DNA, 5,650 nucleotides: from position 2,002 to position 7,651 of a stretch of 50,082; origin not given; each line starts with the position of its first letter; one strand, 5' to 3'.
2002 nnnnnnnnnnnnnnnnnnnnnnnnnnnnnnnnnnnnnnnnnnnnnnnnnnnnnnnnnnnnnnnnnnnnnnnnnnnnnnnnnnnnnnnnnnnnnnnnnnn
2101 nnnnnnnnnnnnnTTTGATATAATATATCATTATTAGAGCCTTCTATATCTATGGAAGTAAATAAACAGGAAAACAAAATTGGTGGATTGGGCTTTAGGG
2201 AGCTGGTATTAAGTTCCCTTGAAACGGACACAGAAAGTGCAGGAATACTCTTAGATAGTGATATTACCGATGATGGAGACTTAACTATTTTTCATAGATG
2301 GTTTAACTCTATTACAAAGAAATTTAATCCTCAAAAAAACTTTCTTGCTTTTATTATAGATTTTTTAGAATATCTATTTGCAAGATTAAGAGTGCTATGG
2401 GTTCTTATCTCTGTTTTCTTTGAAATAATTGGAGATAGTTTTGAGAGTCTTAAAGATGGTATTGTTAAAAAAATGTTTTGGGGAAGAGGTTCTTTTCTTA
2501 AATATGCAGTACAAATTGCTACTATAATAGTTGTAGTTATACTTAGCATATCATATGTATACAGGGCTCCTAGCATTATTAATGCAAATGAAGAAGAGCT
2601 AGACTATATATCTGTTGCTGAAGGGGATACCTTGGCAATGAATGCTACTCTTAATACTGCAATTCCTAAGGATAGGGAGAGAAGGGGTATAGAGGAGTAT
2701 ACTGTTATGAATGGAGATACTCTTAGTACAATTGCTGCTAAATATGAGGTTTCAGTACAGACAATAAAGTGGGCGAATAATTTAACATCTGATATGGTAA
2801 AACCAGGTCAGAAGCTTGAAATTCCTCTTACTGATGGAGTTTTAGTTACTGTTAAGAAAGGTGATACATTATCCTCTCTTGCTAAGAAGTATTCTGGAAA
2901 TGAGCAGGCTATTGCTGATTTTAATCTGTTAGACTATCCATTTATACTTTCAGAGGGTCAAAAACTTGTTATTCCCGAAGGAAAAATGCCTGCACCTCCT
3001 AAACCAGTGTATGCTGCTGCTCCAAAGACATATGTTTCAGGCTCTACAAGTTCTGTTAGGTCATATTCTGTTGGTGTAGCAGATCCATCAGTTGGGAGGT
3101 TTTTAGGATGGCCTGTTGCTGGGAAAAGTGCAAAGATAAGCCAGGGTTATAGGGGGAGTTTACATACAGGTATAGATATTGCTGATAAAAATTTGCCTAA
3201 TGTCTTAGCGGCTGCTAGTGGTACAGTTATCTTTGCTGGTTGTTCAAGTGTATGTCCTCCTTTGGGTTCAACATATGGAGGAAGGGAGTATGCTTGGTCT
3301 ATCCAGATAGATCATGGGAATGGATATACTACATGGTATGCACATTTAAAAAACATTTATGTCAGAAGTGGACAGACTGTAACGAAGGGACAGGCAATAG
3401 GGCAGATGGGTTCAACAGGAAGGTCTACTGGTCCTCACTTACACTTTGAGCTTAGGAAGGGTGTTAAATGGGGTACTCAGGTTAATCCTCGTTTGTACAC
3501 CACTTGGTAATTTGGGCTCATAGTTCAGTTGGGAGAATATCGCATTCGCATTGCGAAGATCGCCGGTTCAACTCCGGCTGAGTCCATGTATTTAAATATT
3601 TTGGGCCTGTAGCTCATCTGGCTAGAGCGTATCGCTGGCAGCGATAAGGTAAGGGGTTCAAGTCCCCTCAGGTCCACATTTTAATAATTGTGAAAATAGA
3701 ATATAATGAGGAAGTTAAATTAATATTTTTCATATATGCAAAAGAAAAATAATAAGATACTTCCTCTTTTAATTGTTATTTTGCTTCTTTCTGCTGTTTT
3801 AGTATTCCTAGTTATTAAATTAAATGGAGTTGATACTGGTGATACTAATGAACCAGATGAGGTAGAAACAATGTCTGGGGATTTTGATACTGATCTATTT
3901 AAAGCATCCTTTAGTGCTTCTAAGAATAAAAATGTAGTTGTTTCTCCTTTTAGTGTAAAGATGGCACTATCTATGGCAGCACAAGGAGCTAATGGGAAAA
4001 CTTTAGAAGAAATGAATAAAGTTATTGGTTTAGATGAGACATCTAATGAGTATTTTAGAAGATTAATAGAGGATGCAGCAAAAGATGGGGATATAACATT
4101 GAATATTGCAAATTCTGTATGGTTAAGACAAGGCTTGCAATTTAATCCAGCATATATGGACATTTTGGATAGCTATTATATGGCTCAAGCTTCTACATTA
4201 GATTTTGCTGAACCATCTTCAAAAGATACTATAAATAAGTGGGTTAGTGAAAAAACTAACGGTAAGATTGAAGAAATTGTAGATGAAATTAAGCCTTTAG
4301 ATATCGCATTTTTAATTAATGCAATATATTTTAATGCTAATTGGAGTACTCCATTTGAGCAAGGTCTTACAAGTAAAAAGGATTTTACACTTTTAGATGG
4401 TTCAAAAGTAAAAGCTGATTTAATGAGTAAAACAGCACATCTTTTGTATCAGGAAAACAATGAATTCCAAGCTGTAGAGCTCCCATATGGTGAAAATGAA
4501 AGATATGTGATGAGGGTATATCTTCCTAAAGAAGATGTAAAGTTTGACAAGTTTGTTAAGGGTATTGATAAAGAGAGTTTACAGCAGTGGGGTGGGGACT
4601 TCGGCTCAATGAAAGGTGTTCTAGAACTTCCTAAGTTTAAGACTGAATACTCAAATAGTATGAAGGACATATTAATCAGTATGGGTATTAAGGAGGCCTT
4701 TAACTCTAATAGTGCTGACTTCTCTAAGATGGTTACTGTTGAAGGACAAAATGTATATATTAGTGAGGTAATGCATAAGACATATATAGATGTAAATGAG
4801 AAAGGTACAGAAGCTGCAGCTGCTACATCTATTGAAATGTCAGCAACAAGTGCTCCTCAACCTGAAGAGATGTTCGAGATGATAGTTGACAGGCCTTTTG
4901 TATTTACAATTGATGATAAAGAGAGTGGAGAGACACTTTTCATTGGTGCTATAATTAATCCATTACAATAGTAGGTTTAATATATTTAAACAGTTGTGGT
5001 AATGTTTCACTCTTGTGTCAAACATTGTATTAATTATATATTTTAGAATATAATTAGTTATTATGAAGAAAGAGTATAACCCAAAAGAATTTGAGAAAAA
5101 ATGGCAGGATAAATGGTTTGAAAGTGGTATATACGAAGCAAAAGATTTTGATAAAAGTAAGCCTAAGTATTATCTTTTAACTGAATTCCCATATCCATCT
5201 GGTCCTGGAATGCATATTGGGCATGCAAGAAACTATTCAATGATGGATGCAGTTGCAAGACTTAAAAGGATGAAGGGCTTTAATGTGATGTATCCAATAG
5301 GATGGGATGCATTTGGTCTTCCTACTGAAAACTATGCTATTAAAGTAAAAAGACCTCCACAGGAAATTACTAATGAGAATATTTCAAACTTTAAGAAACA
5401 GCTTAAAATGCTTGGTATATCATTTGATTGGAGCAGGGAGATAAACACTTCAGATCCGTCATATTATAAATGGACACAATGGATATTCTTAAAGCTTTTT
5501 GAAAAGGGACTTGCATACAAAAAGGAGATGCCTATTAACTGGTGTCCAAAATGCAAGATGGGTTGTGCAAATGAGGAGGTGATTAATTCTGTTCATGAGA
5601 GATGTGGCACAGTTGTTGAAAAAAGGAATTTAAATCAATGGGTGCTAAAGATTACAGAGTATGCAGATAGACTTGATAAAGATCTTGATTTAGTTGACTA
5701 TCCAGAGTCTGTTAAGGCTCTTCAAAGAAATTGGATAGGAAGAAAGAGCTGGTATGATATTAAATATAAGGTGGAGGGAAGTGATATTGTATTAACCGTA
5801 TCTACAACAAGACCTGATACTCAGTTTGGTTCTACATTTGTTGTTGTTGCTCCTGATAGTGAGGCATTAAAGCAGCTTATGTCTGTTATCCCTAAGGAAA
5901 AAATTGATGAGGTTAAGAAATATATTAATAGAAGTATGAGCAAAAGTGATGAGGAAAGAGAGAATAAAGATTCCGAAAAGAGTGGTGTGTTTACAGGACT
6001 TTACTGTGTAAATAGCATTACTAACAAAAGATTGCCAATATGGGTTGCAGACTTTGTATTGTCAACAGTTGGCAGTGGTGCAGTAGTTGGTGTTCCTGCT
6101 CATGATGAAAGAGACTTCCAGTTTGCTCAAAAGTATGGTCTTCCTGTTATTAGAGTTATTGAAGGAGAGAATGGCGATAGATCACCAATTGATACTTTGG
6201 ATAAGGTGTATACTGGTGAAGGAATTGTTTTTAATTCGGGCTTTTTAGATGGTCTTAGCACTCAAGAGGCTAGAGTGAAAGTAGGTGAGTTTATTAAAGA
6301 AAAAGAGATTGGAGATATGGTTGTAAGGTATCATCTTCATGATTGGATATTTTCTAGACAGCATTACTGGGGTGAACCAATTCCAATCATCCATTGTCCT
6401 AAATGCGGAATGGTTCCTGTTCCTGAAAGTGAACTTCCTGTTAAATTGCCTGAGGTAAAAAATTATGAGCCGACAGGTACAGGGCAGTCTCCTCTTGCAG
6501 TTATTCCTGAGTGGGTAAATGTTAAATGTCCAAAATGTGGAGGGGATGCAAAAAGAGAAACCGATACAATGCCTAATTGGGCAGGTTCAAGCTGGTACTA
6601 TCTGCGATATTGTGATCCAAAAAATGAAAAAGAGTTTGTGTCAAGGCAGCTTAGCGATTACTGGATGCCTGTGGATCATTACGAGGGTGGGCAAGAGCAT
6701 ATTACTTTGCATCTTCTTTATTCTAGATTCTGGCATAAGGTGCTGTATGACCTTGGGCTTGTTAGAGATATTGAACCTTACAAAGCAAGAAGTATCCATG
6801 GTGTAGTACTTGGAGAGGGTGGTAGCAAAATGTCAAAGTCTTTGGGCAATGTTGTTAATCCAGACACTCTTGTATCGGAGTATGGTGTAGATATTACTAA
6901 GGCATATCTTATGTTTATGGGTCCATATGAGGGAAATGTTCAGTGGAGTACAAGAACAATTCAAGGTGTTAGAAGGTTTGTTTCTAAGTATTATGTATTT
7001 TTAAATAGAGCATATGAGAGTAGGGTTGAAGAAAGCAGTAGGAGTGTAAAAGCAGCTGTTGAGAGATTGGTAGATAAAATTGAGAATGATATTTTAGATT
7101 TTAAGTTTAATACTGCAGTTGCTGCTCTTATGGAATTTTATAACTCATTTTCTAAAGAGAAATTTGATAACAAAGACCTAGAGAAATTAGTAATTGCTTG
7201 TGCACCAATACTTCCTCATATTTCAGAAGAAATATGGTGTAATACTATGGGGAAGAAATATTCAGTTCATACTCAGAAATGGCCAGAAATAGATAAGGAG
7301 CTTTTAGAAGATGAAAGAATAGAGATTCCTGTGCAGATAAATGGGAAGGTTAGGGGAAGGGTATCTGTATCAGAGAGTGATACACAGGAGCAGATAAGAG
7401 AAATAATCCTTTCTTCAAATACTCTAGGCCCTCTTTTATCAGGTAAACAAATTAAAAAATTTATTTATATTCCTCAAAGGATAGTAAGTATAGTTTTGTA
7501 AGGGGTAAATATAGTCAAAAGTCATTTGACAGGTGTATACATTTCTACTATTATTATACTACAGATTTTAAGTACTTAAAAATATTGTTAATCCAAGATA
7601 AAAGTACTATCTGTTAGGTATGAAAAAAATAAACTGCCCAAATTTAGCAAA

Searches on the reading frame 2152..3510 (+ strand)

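Call 11: search_protein_families(library=pfam, proteins=[window:2152-3510:+])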
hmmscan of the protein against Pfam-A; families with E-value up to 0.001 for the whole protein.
window:2152-3510:+ (452 aa): 6 families
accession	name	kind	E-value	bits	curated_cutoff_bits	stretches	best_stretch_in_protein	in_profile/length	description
PF01551.29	Peptidase_M23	-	3e-30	104.7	28.7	1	337-445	2-95/96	Peptidase family M23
PF01476.26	LysM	-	1.5e-27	95.7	20.9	2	183-225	1-43/43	LysM domain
PF23473.1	LysM3_LYK4_5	-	4.2e-10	40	29.3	1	183-226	5-48/48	LYK4/5 LysM3 domain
PF23472.1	LysM2_CERK1_LYK3_4_5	-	9.1e-05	22.7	27.4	0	183-226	8-55/56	LYK3/4/5 LysM2 domain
PF13533.13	Biotin_lipoyl_2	-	0.00014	22.1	29.8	0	399-418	11-30/32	Biotin-lipoyl like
PF23446.1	LysM1_NFP_LYK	-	0.00036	21.8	36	0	190-227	17-56/60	NFP/LYK LysM1 domain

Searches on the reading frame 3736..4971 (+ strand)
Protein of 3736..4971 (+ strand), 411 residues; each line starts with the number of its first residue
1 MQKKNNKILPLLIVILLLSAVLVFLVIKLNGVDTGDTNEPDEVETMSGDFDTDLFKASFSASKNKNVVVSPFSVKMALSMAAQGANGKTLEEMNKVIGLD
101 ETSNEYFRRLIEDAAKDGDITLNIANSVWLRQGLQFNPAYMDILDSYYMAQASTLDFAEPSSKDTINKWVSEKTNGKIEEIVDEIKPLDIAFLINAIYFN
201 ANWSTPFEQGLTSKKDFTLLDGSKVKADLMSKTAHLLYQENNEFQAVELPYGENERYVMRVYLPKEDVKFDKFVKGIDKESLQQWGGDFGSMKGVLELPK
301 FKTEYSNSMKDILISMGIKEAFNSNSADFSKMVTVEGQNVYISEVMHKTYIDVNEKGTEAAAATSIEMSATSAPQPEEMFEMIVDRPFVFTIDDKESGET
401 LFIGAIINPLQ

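Call 11: search_protein_families(library=pfam, proteins=[window:3736-4971:+])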
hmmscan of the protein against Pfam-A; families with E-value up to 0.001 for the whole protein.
window:3736-4971:+ (411 aa): 1 family
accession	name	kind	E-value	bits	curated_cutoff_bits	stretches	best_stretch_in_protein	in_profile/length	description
PF00079.25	Serpin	-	3.1e-107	359.4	27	1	48-409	4-370/370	Serpin (serine protease inhibitor)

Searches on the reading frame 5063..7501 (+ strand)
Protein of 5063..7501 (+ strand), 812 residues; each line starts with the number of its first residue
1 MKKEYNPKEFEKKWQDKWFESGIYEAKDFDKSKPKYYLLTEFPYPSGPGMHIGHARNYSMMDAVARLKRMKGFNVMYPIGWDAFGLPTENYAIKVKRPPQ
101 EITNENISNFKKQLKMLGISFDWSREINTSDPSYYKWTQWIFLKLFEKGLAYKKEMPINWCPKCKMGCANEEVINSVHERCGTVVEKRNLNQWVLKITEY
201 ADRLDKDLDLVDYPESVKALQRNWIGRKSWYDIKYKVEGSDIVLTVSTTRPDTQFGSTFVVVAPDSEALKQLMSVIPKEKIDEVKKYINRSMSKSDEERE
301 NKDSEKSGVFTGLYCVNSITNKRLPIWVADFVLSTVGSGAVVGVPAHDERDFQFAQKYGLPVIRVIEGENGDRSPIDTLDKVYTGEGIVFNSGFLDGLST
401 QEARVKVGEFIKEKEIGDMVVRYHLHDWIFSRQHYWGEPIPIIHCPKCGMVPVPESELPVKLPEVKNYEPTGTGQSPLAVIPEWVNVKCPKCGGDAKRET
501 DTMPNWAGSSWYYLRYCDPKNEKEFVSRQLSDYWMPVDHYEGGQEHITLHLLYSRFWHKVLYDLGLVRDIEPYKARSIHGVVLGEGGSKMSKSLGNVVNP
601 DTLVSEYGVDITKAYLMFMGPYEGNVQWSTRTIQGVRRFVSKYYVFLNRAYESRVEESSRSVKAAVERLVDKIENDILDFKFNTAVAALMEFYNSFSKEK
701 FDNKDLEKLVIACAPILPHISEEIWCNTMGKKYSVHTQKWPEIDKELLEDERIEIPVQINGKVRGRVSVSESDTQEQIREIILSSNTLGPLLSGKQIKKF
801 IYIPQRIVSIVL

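Call 11: search_protein_families(library=pfam, proteins=[window:5063-7501:+])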
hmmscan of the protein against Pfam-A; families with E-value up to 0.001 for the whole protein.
window:5063-7501:+ (812 aa): 5 families
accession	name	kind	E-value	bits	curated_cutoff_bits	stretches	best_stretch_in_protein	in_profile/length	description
PF13603.12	tRNA-synt_1_2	-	6.2e-57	192.5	25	1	222-409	1-182/185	Leucyl-tRNA synthetase, editing domain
PF00133.28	tRNA-synt_1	-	6.7e-53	180.4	22.7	2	13-226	1-226/414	tRNA synthetases class I (I, L, M and V)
PF09334.17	tRNA-synt_1g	-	6.7e-28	98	20.1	1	38-173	3-135/391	tRNA synthetases class I (M)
PF08264.19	Anticodon_1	-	2.8e-21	76.4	25.1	1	666-774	8-143/148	Anticodon-binding domain of tRNA ligase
PF01406.26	tRNA-synt_1e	-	5.4e-07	29.7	27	0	50-155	23-125/301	tRNA synthetases class I (C) catalytic domain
